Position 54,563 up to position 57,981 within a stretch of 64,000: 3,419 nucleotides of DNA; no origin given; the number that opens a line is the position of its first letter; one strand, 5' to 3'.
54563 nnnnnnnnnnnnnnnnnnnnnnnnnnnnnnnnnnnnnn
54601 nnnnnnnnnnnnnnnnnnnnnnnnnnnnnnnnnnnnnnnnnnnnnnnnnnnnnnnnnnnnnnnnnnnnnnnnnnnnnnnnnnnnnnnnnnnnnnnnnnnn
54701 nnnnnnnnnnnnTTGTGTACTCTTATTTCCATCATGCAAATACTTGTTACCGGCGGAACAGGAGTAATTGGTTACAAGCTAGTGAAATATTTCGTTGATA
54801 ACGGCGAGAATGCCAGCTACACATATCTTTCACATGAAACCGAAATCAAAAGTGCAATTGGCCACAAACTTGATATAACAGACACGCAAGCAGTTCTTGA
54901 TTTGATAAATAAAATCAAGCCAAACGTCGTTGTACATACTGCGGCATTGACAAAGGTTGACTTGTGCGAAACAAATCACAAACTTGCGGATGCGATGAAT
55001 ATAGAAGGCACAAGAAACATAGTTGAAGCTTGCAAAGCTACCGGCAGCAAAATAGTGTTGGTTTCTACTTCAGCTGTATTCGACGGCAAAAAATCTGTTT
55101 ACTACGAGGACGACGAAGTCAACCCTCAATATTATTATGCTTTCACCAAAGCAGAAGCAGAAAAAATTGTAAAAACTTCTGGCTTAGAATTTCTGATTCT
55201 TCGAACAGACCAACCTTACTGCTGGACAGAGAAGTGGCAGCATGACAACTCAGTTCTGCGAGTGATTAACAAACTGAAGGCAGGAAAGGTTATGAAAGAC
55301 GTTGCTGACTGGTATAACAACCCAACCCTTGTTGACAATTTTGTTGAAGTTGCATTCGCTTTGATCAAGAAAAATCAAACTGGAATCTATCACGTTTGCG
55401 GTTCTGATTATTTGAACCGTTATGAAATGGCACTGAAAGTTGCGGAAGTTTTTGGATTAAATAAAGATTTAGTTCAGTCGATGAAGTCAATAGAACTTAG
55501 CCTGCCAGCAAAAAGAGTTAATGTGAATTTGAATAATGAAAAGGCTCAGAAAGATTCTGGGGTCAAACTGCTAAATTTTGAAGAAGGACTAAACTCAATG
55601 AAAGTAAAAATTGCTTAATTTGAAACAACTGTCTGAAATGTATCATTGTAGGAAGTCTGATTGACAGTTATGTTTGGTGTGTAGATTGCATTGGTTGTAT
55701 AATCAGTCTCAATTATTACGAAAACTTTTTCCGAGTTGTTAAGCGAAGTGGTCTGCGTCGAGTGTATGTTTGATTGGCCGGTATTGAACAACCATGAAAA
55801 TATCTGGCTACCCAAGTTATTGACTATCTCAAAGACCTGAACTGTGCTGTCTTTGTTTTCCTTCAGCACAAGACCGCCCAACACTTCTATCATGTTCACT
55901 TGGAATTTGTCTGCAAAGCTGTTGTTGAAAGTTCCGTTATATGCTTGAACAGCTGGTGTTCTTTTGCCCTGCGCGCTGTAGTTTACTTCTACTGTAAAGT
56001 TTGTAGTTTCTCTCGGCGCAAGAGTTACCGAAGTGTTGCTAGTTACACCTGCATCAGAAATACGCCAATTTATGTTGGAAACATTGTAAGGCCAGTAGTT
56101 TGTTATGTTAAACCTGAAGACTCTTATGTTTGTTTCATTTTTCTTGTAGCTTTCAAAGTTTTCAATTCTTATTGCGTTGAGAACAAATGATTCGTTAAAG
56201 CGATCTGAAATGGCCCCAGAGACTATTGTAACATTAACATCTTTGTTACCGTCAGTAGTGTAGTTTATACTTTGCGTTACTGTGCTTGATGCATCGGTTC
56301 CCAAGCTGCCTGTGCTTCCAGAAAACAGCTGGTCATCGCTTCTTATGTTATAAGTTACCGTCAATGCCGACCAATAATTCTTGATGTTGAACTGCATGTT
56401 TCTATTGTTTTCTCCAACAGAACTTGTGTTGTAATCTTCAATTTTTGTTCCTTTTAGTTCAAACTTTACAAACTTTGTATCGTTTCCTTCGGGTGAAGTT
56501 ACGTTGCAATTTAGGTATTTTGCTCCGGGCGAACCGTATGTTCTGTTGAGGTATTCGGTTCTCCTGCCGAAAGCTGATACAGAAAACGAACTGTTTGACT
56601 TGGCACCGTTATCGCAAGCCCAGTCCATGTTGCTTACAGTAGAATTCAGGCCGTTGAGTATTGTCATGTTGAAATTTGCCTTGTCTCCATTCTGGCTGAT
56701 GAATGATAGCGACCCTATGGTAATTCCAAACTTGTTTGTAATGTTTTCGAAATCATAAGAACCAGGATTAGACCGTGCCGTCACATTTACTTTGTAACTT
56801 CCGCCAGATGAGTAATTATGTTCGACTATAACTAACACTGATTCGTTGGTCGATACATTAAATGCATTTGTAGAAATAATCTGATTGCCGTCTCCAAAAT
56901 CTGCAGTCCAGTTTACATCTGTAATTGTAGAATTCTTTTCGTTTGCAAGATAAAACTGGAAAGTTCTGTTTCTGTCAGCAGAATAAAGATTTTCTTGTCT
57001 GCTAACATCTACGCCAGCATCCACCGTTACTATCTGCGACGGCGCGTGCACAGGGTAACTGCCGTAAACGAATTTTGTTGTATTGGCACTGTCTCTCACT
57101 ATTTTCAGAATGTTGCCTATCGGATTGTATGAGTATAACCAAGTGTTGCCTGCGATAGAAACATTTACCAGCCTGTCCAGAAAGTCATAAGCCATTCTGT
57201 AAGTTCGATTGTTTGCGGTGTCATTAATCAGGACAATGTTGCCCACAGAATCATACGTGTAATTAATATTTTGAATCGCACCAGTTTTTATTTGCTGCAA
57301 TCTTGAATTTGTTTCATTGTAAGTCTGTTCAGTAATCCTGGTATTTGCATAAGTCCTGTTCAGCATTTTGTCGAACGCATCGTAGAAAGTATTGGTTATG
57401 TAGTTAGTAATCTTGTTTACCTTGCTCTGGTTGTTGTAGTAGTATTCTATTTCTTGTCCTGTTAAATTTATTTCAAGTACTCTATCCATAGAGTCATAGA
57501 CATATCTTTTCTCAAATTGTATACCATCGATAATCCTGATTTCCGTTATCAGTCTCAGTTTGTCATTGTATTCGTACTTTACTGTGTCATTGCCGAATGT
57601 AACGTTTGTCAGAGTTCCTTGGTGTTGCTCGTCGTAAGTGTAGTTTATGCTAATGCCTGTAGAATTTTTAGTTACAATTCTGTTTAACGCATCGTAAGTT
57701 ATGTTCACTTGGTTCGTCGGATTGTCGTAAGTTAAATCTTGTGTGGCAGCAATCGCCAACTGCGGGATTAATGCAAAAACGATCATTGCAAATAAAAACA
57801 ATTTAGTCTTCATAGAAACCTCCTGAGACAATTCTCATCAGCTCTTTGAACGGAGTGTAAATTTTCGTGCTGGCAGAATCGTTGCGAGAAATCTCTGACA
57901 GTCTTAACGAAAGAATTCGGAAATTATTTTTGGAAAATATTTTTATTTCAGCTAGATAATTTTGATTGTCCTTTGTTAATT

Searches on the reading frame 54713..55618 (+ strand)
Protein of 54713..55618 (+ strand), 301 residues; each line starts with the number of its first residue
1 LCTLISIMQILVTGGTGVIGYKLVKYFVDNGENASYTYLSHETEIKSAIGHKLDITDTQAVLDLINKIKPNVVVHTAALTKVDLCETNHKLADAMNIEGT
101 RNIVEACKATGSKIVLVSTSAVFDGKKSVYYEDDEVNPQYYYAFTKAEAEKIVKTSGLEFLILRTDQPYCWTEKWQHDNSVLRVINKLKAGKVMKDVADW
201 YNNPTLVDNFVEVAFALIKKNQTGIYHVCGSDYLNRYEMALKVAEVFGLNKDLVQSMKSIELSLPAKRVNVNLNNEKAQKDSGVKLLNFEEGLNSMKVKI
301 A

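Call 33: search_protein_families(library=pfam, proteins=[window:54713-55618:+], max_evalue=0.00001)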
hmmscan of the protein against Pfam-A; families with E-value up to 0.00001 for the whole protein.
window:54713-55618:+ (301 aa): 7 families
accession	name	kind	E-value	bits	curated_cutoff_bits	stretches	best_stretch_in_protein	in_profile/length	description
PF04321.23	RmlD_sub_bind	-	1.1e-57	195.8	27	1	8-296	1-281/287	RmlD substrate binding domain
PF01370.27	Epimerase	-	1.4e-25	90.5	20.9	1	10-192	1-197/240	NAD dependent epimerase/dehydratase family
PF16363.11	GDP_Man_Dehyd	-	1.3e-17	64.7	27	1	11-155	1-166/332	GDP-mannose 4,6 dehydratase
PF01073.25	3Beta_HSD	-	6.9e-16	58.5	22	1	11-156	1-160/280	3-beta hydroxysteroid dehydrogenase/isomerase family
PF02719.21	Polysacc_synt_2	-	2.8e-13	50.2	20.2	1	10-120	1-129/293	Polysaccharide biosynthesis protein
PF07993.18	NAD_binding_4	-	9.5e-11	41.8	20.1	1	71-165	90-204/258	Male sterility protein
PF13460.12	NAD_binding_10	-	1.1e-10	42.2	27.2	1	14-167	1-145/184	NAD(P)H-binding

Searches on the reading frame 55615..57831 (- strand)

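Call 33: search_protein_families(library=pfam, proteins=[window:55615-57831:-], max_evalue=0.00001)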
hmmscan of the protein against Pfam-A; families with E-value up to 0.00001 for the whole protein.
window:55615-57831:- (738 aa): 1 family
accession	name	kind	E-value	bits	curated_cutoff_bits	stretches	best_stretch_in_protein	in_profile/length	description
PF05593.20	RHS_repeat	-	1.8e-10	41.3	22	0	46-71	1-27/38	RHS Repeat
